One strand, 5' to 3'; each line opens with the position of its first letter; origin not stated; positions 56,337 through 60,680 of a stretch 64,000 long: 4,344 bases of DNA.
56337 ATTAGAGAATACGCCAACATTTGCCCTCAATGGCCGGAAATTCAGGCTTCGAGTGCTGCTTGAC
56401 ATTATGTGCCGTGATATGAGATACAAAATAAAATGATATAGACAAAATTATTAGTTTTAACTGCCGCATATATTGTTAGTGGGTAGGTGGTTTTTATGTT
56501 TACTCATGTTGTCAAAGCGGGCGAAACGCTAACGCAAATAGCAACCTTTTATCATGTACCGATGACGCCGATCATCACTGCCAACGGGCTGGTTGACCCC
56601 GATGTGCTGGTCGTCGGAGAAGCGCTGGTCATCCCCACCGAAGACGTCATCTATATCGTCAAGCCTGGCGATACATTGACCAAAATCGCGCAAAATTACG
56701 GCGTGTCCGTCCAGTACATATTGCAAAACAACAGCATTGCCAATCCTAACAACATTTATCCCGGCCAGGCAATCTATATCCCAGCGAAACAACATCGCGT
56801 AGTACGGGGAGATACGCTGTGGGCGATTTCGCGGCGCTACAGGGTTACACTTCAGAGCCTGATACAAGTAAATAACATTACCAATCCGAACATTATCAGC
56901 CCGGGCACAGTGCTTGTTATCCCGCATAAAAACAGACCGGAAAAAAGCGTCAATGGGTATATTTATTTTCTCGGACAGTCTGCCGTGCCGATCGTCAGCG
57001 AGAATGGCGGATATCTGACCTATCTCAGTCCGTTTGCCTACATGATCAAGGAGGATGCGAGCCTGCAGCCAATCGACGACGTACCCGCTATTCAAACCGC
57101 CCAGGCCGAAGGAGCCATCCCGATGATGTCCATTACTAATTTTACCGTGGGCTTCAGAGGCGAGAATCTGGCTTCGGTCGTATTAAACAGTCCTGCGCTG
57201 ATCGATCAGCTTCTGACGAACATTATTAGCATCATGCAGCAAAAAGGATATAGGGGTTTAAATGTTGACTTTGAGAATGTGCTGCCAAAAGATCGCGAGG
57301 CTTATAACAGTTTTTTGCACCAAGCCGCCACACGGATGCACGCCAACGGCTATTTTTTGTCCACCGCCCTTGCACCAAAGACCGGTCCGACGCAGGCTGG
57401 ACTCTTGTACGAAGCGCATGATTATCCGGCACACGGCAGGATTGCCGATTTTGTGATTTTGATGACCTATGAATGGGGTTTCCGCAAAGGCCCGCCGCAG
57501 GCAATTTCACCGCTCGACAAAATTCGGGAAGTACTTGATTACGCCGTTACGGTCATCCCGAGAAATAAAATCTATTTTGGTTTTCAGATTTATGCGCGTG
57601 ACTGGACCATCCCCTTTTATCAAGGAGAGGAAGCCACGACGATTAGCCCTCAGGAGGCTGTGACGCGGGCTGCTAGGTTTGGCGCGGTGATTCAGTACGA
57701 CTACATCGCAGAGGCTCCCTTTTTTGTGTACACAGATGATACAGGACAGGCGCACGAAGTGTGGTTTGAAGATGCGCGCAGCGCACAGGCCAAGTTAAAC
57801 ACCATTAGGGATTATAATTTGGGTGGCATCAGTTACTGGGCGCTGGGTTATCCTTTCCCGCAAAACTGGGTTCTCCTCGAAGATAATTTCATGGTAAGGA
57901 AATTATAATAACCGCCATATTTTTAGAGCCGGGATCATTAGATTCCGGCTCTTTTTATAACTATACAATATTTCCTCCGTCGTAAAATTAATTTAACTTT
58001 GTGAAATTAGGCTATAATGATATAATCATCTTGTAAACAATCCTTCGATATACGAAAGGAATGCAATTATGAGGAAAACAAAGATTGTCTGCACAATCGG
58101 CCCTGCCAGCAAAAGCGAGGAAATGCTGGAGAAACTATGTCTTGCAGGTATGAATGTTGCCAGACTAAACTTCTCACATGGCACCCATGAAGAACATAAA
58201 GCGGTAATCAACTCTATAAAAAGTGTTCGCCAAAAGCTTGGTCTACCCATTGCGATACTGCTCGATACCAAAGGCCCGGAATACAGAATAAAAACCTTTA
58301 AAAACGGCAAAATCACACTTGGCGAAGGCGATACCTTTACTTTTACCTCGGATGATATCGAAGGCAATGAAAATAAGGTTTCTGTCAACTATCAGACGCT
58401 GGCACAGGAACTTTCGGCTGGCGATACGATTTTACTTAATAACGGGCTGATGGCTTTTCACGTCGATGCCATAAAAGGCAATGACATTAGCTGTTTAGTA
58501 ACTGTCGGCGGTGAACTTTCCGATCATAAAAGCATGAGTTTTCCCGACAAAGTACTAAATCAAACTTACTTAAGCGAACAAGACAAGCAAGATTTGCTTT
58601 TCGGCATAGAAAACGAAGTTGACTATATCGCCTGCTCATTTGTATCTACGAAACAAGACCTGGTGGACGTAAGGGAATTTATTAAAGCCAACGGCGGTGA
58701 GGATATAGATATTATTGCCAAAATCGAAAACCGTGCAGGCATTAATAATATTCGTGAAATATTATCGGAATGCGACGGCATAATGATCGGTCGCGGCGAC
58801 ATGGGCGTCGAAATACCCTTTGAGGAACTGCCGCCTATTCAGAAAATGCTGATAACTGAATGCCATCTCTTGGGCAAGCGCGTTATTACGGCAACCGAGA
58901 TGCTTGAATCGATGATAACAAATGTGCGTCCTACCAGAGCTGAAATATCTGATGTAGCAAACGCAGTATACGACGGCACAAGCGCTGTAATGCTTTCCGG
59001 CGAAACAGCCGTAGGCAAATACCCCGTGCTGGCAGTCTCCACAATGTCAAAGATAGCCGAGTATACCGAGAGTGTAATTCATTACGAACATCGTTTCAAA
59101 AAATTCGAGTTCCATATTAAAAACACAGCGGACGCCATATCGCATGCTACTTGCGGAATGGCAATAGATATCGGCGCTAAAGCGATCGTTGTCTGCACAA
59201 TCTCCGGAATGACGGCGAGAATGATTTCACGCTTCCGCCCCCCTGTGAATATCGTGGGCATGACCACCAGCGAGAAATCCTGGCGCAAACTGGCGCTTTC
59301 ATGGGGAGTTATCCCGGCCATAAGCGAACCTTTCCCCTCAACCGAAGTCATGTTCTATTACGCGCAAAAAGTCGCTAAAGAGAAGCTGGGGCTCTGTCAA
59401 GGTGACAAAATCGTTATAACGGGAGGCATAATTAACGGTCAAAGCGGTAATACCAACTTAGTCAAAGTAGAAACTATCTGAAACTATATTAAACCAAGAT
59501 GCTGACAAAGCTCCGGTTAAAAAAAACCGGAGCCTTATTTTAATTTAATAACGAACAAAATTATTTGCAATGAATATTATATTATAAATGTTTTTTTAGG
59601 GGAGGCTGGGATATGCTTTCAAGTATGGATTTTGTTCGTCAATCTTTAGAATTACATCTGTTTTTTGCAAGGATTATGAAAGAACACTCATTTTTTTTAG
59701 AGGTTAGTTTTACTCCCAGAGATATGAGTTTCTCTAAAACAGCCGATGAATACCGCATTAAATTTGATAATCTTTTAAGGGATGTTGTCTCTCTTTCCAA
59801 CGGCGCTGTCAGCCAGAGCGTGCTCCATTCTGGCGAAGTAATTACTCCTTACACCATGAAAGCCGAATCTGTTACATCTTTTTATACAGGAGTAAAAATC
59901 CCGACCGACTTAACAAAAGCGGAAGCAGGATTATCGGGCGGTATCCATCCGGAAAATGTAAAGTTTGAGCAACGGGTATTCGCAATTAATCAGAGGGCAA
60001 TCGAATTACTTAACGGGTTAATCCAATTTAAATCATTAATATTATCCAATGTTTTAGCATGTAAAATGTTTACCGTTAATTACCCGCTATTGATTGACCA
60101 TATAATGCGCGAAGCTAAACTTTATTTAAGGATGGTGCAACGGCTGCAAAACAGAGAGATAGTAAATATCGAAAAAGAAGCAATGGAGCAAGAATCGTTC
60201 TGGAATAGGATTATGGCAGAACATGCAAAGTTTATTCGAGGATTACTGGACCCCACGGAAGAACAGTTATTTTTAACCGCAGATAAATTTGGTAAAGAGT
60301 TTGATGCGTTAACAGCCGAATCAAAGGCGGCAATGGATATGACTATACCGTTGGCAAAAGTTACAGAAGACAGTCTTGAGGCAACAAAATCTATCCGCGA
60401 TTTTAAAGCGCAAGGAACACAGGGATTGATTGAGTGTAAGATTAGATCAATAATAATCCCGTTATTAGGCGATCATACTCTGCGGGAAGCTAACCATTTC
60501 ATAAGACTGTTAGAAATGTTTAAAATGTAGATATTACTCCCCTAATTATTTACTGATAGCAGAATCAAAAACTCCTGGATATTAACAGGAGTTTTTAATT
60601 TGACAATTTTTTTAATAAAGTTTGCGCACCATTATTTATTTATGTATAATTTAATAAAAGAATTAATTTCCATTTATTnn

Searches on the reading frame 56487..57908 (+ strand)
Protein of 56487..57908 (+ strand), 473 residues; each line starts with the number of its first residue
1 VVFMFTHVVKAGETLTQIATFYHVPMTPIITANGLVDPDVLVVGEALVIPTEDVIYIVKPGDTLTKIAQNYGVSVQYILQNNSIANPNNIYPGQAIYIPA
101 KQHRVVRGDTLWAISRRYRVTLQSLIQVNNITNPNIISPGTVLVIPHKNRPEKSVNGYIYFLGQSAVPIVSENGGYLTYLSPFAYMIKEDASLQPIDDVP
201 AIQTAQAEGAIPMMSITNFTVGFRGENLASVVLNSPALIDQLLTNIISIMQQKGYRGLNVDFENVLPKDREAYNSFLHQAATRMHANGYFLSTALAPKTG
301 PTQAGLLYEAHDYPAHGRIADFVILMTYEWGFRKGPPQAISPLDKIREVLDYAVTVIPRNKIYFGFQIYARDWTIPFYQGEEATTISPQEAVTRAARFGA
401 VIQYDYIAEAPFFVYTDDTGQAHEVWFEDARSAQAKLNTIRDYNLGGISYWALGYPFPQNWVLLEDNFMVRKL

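Call 59: search_protein_families(library=pfam, proteins=[window:56487-57908:+], max_evalue=0.001)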
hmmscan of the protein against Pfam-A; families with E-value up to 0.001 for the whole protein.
window:56487-57908:+ (473 aa): 6 families
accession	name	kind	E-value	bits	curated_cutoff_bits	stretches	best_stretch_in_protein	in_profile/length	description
PF01476.26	LysM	-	5.4e-44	148.3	20.9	3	103-146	1-43/43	LysM domain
PF00704.34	Glyco_hydro_18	-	3.8e-22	79.8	29.6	1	190-454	45-315/317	Glycosyl hydrolases family 18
PF23473.1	LysM3_LYK4_5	-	2e-17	63.4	29.3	1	56-99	5-47/48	LYK4/5 LysM3 domain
PF23446.1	LysM1_NFP_LYK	-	6.6e-07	30.5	36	0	55-100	7-55/60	NFP/LYK LysM1 domain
PF23577.1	LysM_RLK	-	9.8e-05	22.8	27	0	58-85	5-32/44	LysM domain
PF23472.1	LysM2_CERK1_LYK3_4_5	-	0.00016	21.9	27.4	0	54-99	6-54/56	LYK3/4/5 LysM2 domain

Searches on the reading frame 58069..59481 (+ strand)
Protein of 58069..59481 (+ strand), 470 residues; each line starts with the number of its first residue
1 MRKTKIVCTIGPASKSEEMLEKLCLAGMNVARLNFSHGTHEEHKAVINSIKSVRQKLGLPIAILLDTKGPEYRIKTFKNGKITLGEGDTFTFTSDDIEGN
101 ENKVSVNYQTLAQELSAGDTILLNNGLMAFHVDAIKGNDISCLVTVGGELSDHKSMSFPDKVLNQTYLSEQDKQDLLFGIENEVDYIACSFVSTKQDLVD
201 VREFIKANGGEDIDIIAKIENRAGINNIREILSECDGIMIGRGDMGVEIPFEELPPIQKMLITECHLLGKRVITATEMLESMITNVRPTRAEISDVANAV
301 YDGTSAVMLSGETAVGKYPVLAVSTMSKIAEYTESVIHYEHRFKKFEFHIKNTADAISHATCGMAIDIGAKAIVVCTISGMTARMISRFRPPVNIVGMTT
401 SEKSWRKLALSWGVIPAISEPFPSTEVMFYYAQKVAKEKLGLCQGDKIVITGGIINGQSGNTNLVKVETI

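Call 59: search_protein_families(library=pfam, proteins=[window:58069-59481:+], max_evalue=0.001)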
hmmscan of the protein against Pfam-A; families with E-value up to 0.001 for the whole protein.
window:58069-59481:+ (470 aa): 3 families
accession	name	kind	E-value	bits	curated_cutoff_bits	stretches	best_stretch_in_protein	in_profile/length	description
PF00224.27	PK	-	5.3e-121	404.2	30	1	1-323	1-328/328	Pyruvate kinase, barrel domain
PF02887.21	PK_C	-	4.1e-35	120.8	28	1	355-467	1-113/114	Pyruvate kinase, alpha/beta domain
PF03328.21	HpcH_HpaI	-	0.0001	22.1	25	1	173-299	75-208/221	HpcH/HpaI aldolase/citrate lyase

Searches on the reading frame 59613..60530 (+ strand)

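Call 59: search_protein_families(library=pfam, proteins=[window:59613-60530:+], max_evalue=0.001)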
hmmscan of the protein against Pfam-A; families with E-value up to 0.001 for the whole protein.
window:59613-60530:+ (305 aa): 1 family
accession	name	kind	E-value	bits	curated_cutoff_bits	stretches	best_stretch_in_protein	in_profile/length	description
PF11155.13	DUF2935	-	1.2e-74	249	24.4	2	9-175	1-120/121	Domain of unknown function (DUF2935)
